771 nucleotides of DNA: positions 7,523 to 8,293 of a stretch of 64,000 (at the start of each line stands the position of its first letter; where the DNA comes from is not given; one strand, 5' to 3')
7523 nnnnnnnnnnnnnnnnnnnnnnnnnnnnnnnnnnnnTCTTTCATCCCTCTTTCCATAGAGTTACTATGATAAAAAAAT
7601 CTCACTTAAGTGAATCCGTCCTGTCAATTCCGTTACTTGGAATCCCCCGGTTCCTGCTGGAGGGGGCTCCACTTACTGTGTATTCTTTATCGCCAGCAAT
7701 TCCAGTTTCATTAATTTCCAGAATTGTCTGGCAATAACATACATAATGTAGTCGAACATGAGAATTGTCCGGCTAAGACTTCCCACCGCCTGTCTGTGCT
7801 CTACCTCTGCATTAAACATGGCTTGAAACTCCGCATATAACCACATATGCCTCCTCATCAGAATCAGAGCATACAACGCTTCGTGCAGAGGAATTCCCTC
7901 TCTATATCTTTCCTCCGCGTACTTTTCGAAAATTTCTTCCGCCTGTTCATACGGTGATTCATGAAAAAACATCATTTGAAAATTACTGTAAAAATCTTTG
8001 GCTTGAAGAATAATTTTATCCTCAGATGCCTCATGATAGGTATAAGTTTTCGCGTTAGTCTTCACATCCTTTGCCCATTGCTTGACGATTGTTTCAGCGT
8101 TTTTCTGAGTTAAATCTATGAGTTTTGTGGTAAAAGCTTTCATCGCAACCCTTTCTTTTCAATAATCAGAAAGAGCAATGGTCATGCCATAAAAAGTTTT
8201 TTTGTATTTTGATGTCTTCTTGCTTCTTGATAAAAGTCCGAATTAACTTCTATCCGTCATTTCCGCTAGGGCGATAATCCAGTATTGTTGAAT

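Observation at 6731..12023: Histidine kinase / NtrC-type regulator, sigma54 promoter and two paralogous sensor-domain genes stacked directly upstream of the N-ATPase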

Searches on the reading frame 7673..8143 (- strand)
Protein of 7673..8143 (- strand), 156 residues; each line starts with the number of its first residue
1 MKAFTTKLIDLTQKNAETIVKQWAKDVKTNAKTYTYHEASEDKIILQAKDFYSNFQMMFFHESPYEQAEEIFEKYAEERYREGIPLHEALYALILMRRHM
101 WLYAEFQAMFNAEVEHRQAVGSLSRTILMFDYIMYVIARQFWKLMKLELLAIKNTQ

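Call 3: search_protein_families(library=pfam, proteins=[window:7673-8143:-], max_evalue=0.01)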
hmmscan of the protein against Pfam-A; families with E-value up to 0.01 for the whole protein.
window:7673-8143:- (156 aa): 2 families
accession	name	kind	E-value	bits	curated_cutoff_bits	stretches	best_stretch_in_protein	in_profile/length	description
PF09385.16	HisK_N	-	0.00011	22.7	24.4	1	7-137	3-123/129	Histidine kinase N terminal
PF14361.12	RsbRD_N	-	0.0021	19.2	24.3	1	9-98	2-97/104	RsbT co-antagonist protein rsbRD N-terminal domain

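Call 23: search_protein_representatives(protein=window:7673-8143:-)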
Query: 156 residues. Proteins with E-value up to 0.001 (for the whole library): 205; up to 1e-10: 74; up to 1e-30: 12. The best 150 are listed.
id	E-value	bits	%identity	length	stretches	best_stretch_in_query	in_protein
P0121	6.8e-63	227.3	66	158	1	1-150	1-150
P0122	8.7e-47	175.1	54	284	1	1-147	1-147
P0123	1.7e-46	174.2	54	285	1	1-148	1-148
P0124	2.7e-39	150.8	49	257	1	1-148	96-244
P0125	5.4e-38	146.6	45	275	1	4-146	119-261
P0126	4.4e-36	140.4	56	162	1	1-113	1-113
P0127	5.2e-34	133.7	44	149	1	1-144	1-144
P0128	5.6e-34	133.6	43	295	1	1-145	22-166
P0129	1.9e-33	131.8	62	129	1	1-101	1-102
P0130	9.9e-33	129.5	42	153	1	6-142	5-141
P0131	3.2e-31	124.6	41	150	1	2-145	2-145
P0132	4.3e-31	124.2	43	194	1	7-142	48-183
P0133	9.0e-30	119.9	60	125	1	57-149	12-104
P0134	4.1e-29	117.8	40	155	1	1-149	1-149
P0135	3.4e-28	114.8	38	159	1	3-144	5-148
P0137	1.9e-27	112.4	38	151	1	1-144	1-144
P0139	3.2e-27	111.7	36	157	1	3-146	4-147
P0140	8.3e-27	110.3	37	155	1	3-143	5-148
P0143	8.7e-26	107.0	36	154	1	1-146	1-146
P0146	9.2e-25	103.7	36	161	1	2-142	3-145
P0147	5.4e-24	101.2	34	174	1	11-149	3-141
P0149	2.8e-23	98.9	34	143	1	1-141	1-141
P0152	1.9e-22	96.2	30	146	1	4-142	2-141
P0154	5.7e-22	94.7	38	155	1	4-146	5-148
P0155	7.7e-22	94.2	32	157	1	2-148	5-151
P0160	2.1e-20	89.6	28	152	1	5-145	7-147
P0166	7.8e-18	81.3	28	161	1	3-150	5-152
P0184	2.0e-12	63.7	26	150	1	7-146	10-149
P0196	1.9e-10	57.3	25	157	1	5-147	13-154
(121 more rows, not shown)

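Call 26: search_solved_structures(query=A2, max_evalue=10, show_alignments=2)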
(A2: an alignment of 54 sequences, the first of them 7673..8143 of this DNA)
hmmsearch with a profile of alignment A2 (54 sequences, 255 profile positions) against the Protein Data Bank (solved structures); distinct sequences matched with E-value up to 10: 6.
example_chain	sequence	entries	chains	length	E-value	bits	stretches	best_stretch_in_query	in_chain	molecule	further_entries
3pmc_A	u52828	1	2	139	9.3e-07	32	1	44-147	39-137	Uncharacterized protein pXO2-61/BXB0075/GBAA_pXO2_0075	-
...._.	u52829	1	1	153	0.0037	20.2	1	40-152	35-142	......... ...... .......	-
3esk_A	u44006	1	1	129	0.68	12.8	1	48-82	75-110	Stress-induced-phosphoprotein 1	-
2nc9_A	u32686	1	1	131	0.7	12.8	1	48-82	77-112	Stress-induced-phosphoprotein 1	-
1elr_A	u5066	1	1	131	0.7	12.8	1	48-82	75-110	TPR2A-DOMAIN OF HOP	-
6sw9_9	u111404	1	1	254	0.77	12.6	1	126-225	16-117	Translation initiation factor 2 subunit alpha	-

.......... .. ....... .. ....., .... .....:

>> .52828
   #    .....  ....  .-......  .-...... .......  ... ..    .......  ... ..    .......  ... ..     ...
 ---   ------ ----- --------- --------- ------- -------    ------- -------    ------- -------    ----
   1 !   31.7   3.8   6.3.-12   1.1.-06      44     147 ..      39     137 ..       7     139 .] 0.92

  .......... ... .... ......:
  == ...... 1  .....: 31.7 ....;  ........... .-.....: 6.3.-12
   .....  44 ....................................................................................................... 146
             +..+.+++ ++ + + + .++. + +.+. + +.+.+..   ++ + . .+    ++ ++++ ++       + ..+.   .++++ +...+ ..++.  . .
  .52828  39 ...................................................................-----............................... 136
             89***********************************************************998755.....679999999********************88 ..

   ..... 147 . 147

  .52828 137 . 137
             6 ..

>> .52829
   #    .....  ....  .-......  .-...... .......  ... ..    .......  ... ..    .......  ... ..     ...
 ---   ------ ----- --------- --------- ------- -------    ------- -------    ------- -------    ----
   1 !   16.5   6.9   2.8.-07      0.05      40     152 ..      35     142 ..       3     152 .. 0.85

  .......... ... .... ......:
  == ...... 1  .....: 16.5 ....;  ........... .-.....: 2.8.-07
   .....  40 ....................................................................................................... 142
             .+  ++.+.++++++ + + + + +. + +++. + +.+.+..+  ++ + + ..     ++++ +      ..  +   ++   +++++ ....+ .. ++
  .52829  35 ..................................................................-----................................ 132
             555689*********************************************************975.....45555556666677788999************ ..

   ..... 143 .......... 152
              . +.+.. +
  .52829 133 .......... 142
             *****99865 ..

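Call 37: predict_structure(alignment_id=A2)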
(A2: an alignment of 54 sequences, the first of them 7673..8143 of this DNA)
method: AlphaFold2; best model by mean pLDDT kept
length: 156 residues; sequences in the alignment: 54
mean_pLDDT: 93.0   pTM: 0.87
mean pLDDT of the five models: 93.0, 92.5, 91.8, 91.2, 90.9
residues with pLDDT >= 90: 123; 70-90: 26; 50-70: 7; < 50: 0
segments of 3 or more residues with pLDDT < 50: none
pLDDT, mean of each block of 10 residues (from residue 1): 76 93 98 98 97 94 97 98 98 97 79 78 93 99 98 96
secondary structure, 60 per line:
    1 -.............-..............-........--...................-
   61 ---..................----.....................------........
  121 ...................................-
elements in order: H2-14 H16-29 H31-38 H41-59 H64-81 H86-106 H113-155

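Call 41: fold_search(model_id=the predicted structure, library=pdb)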
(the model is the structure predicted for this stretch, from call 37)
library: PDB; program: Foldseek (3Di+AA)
matches with E <= 10: 505; with E <= 0.001: 0
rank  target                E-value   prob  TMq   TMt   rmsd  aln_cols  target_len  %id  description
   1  4zvb_B                1.6e-02  1.00  0.72  0.75   2.6       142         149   14  Crystal structure of globin domain of the E. coli DosC - form II (ferrous) (released 2015-11-11)
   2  4zva_A                1.8e-02  1.00  0.71  0.74   2.6       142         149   14  Crystal structure of globin domain of the E. coli DosC - form I (ferric) (released 2015-11-11)
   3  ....                  2.0e-02  1.00  0.73  0.75   3.8       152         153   18  Crystal structure of the sporulation inhibitor pXO1-118 from Bacillus anthracis (released 2011-01-19)
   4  4zvb_A                2.0e-02  1.00  0.71  0.73   2.6       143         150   14  Crystal structure of globin domain of the E. coli DosC - form II (ferrous) (released 2015-11-11)
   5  5ohf_G                4.4e-02  1.00  0.66  0.69   3.1       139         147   11  Globin sensor domain of AfGcHK (FeIII form) in complex with cyanide, partially reduced (released 2017-11-08)
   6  5ohf_C                4.4e-02  1.00  0.61  0.64   3.8       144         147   12  Globin sensor domain of AfGcHK (FeIII form) in complex with cyanide, partially reduced (released 2017-11-08)
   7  3pt7_B                5.2e-02  1.00  0.60  0.61   4.9       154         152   13  Structure of HbII-III-Oxy from Lucina pectinata at pH 5.0 (released 2011-12-07)
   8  3pmc_A                5.4e-02  1.00  0.63  0.73   4.0       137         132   18  Crystal structure of the sporulation inhibitor pXO2-61 from Bacillus anthracis (released 2011-01-19)
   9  6otw_B                5.4e-02  1.00  0.58  0.59   4.9       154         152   14  Crystallographic Structure of (HbII-HbIII)-O2 from Lucina pectinata at pH 5.0 (released 2020-04-01)
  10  6hrk_A                5.4e-02  1.00  0.52  0.59   5.0       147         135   16  Structure of a far-red fluorescent biliprotein derived from a far-red induced allophycocyanin F subunit from a thermop (released 2019-10-09)
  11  5ohe_A                7.7e-02  1.00  0.67  0.68   3.1       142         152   10  Globin sensor domain of AfGcHK (FeIII form) in complex with cyanide (released 2017-11-08)
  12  5ohe_F                9.5e-02  1.00  0.66  0.66   3.2       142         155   11  Globin sensor domain of AfGcHK (FeIII form) in complex with cyanide (released 2017-11-08)
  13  5ohf_F                9.5e-02  1.00  0.64  0.65   3.6       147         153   12  Globin sensor domain of AfGcHK (FeIII form) in complex with cyanide, partially reduced (released 2017-11-08)
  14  3pt8_B                9.5e-02  0.99  0.55  0.56   5.0       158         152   13  Structure of HbII-III-CN from Lucina pectinata at pH 5.0 (released 2011-12-07)
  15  7ext_B7               1.0e-01  0.99  0.50  0.49   5.2       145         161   14  Cryo-EM structure of cyanobacterial phycobilisome from Synechococcus sp. PCC 7002 (released 2021-10-06)
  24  2bnl_A                1.6e-01  1.00  0.61  0.72   3.6       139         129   12  The structure of the N-terminal domain of RsbR (released 2005-11-03)
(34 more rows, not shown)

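Call 42: find_homologous_proteins(query=A2, max_evalue=0.001)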
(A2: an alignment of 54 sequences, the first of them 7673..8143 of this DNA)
Query A2 (54 sequences) (156 aa, profile of the alignment): 927 proteins with E <= 0.001 among 3154 candidates; the best 120 are listed.
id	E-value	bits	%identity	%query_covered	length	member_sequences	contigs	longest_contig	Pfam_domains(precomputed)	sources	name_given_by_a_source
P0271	1.0e-102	361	45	95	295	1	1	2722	PF14361.13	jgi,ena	-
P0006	1.8e-102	361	52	93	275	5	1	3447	-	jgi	jgi:hypothetical protein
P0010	1.7e-101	357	52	93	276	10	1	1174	-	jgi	jgi:hypothetical protein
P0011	7.6e-101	355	50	93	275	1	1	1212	-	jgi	jgi:hypothetical protein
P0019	1.2e-100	355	52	93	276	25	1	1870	-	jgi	-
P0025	2.0e-100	354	54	93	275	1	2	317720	-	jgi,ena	-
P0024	4.5e-100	353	52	93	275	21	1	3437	-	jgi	jgi:hypothetical protein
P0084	8.0e-100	352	52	92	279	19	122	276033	-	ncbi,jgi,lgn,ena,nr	ncbi:MAG TPA: hypothetical protein PLW90_06290 [Smithellaceae bacterium]|jgi:hypothetical protein|nr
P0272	1.2e-99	351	49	92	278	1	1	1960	-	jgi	jgi:hypothetical protein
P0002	1.2e-99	351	52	93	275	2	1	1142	-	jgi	jgi:hypothetical protein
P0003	1.6e-99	351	52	93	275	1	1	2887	PF09385.17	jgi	-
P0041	1.7e-99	351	56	93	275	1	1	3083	-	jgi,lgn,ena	-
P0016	2.0e-99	351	50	93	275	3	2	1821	-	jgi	jgi:hypothetical protein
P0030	3.7e-99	350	50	93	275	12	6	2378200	PF09385.17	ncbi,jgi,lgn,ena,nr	ncbi:MAG: hypothetical protein CVU62_02080 [Deltaproteobacteria bacterium HGW-Deltaproteobacteria-2]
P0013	4.3e-99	349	50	93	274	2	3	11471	-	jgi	jgi:hypothetical protein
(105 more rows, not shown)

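Call 43: find_encoding_contigs(protein=P0160, flank=8000, max_places=4)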
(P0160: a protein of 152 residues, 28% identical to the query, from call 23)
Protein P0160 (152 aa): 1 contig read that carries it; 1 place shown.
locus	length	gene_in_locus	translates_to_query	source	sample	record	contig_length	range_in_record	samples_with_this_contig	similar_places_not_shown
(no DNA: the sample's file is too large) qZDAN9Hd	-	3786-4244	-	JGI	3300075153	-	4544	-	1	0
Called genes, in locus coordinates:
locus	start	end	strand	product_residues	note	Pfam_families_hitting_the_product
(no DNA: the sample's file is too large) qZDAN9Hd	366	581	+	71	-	-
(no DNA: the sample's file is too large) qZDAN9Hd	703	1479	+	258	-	PF00160:Pro_isomerase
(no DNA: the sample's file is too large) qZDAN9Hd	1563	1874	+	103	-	-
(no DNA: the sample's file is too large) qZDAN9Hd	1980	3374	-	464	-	PF07044:DUF1329, PF17131:TP_0789-like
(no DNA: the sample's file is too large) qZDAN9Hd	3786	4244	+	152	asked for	-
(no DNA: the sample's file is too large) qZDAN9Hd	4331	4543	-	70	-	?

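Call 44: list_cluster_members(proteins=[P0127, P0130, P0134, P0139, P0152, P0166, P0184, P0196, P0124, P0125])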
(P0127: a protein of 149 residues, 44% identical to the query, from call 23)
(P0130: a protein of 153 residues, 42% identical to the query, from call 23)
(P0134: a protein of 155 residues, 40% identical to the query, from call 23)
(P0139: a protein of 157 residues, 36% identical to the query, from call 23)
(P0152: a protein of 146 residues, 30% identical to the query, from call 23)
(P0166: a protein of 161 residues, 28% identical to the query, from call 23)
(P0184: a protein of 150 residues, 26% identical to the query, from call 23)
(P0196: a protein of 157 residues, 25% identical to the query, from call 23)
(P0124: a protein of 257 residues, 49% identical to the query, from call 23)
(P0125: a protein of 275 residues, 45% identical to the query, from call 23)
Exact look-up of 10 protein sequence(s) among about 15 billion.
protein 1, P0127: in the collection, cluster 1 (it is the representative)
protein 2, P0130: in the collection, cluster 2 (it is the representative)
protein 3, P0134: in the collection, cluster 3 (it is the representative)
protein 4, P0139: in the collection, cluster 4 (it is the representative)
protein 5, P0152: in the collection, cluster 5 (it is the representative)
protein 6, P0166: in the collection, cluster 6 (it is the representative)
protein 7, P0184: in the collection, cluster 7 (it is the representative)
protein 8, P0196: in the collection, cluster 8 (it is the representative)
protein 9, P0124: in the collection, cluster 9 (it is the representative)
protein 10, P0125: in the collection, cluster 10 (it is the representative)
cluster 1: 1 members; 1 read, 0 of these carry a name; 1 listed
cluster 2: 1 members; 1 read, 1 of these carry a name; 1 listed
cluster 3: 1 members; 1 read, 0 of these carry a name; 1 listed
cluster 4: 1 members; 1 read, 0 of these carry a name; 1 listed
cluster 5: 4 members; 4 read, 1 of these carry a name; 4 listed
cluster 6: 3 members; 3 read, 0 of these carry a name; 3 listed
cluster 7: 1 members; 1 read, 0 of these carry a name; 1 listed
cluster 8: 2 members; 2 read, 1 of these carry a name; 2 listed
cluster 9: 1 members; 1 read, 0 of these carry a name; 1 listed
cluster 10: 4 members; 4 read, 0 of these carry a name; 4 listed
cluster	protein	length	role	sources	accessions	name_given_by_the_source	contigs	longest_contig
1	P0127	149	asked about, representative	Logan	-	-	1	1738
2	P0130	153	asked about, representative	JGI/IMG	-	hypothetical protein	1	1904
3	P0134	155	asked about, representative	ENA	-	-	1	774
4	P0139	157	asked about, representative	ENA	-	-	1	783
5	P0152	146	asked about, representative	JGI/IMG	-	-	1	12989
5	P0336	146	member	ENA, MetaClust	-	\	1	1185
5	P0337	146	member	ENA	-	-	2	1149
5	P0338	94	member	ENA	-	-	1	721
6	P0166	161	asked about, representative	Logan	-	-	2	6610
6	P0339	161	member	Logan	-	-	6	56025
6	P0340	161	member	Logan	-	-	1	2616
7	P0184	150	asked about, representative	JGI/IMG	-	-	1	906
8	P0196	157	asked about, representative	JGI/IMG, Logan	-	hypothetical protein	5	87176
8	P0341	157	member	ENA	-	-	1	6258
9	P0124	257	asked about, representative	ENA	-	-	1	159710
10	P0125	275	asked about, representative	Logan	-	-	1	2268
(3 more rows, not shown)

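Call 45: find_encoding_contigs(protein=P0152, flank=8000, max_places=2)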
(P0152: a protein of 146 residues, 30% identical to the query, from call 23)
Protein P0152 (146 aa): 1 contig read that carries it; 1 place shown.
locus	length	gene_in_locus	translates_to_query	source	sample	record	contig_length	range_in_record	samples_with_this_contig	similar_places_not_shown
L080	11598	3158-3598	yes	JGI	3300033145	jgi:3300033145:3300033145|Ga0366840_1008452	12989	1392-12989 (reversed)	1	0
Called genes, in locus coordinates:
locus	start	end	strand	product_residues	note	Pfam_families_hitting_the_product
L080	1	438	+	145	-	?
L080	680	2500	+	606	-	PF01496:V_ATPase_I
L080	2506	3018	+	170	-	PF00137:ATP-synt_C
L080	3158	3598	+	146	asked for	-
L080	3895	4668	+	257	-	PF03306:AAL_decarboxy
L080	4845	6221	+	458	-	PF01979:Amidohydro_1, PF07969:Amidohydro_3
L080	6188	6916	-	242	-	PF01476:LysM, PF01551:Peptidase_M23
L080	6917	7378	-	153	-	PF18306:LDcluster4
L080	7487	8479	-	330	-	PF02568:ThiI (weak), PF18297:NFACT-R_2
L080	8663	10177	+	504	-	PF08903:DUF1846, PF20921:DUF1846_C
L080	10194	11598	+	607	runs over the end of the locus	PF00072:Response_reg, PF00989:PAS, PF08448:PAS_4, PF13426:PAS_9, PF00989:PAS, PF08448:PAS_4, PF13426:PAS_9, PF00990:GGDEF, +5 more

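Call 46: find_encoding_contigs(protein=P0196, flank=8000, max_places=2)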
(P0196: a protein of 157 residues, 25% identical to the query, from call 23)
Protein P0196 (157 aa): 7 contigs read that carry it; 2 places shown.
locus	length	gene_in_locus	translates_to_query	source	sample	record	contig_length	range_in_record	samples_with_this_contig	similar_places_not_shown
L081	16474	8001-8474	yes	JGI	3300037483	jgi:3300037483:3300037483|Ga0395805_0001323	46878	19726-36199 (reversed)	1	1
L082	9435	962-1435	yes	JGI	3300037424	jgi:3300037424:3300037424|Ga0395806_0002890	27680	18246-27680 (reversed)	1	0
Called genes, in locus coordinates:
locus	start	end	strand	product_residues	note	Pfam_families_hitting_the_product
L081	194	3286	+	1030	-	-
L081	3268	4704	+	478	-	PF05402:PqqD (weak), PF04055:Radical_SAM, PF13186:SPASM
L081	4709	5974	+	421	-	-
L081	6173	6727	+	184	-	-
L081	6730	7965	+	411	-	PF00691:OmpA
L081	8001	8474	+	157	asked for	PF14361:RsbRD_N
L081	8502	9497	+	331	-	PF00027:cNMP_binding, PF00990:GGDEF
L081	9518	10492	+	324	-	PF00027:cNMP_binding, PF00990:GGDEF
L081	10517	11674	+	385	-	PF01368:DHH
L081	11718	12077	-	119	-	PF00436:SSB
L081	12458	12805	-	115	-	PF06133:Com_YlbF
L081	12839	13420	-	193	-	-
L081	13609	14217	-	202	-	PF02545:Maf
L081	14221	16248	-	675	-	PF13328:HD_4, PF01966:HD, PF04607:RelA_SpoT, PF02824:TGS, PF28438:RelA_RIS, PF13291:ACT_4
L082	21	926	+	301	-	PF05359:DUF748 (weak), PF00691:OmpA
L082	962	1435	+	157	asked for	PF14361:RsbRD_N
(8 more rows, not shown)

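Call 47: find_encoding_contigs(protein=P0339, flank=8000, max_places=2)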
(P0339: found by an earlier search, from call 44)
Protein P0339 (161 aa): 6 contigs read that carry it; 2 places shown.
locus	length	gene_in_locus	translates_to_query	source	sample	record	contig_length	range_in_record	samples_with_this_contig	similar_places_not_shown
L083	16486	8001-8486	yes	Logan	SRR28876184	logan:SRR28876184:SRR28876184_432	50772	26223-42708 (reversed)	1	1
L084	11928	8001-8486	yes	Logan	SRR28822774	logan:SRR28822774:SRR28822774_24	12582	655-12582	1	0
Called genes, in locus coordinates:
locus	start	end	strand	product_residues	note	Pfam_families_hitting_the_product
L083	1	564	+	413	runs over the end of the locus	PF07690:MFS_1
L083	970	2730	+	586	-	PF00501:AMP-binding, PF13193:AMP-binding_C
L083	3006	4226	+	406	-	PF25917:BSH_RND (faint), PF25973:BSH_CzcB (weak), PF25881:HH_YBHG (weak), PF25876:HH_MFP_RND (weak), PF25954:Beta-barrel_RND_2, PF25967:RND-MFP_C, PF25975:CzcB_C, PF25989:YknX_C, +1 more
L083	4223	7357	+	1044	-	PF00873:ACR_tran, PF03176:MMPL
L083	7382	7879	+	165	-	PF00149:Metallophos (faint), PF12850:Metallophos_2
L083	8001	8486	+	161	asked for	PF09385:HisK_N (weak), PF14361:RsbRD_N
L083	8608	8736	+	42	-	-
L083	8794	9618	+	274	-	PF00037:Fer4 (weak), PF12797:Fer4_2 (faint), PF12837:Fer4_6 (faint), PF13237:Fer4_10, PF14697:Fer4_21, PF25160:LdpA_Fe-S-bd (faint), PF12838:Fer4_7, PF13187:Fer4_9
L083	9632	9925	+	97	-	PF12837:Fer4_6 (faint), PF13237:Fer4_10 (faint), PF14697:Fer4_21 (weak), PF12800:Fer4_4 (faint), PF12838:Fer4_7, PF13187:Fer4_9, PF13484:Fer4_16 (faint), PF00037:Fer4 (weak)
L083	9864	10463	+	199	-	-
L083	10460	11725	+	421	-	PF01098:FTSW_RODA_SPOVE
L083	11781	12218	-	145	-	PF02623:FliW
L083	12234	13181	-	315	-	PF00669:Flagellin_N, PF00700:Flagellin_C (weak)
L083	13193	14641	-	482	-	PF00460:Flg_bb_rod, PF22638:FlgK_D1, PF06429:Flg_bbr_C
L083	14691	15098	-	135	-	PF05130:FlgN (weak)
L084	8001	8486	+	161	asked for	PF09385:HisK_N (weak), PF14361:RsbRD_N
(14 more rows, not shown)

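Call 48: search_protein_families(library=pfam, proteins=[L080:1-438:+, L080:3158-3598:+, L080:680-2500:+, L080:2506-3018:+], max_evalue=0.1)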
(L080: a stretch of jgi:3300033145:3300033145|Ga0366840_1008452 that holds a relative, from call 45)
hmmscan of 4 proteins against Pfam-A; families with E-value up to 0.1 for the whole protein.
L080:1-438:+ (145 aa): 2 families
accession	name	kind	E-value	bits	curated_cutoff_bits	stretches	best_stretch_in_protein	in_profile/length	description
PF01813.22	ATP-synt_D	-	1.9e-09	38.1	25.7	1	1-107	19-137/196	ATP synthase subunit D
PF04136.21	COG3_N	-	0.019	15.4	27.9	1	14-63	36-85/147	Conserved oligomeric Golgi complex subunit 3, N-terminal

L080:3158-3598:+ (146 aa): 2 families
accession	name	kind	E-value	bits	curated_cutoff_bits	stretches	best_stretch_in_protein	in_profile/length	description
PF25100.1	DUF7809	-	0.025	15.3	27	1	6-97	49-144/160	Domain of unknown function (DUF7809)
PF17906.7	HTH_48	-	0.083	13.5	24.1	0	48-75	20-47/50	HTH domain in Mos1 transposase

L080:680-2500:+ (606 aa): 3 families
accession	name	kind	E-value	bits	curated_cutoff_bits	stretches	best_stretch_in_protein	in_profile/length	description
PF01496.24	V_ATPase_I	-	2.4e-20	72.6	30.7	2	193-346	256-413/815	V-type ATPase 116kDa subunit family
PF09551.15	Spore_II_R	-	0.0023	18.8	25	1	68-152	17-98/128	Stage II sporulation protein R (spore_II_R)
PF21769.2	vRNAP_dom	-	0.098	13.5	27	0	174-229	50-106/145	Virion DNA-directed RNA polymerase domain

L080:2506-3018:+ (170 aa): 2 families
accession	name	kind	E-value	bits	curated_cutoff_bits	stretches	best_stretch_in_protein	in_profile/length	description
PF00137.26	ATP-synt_C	-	7.1e-15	55.4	24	2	113-169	3-60/60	ATP synthase subunit C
PF01618.21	MotA_ExbB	-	0.033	14.4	22.9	1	44-99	53-111/127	MotA/TolQ/ExbB proton channel family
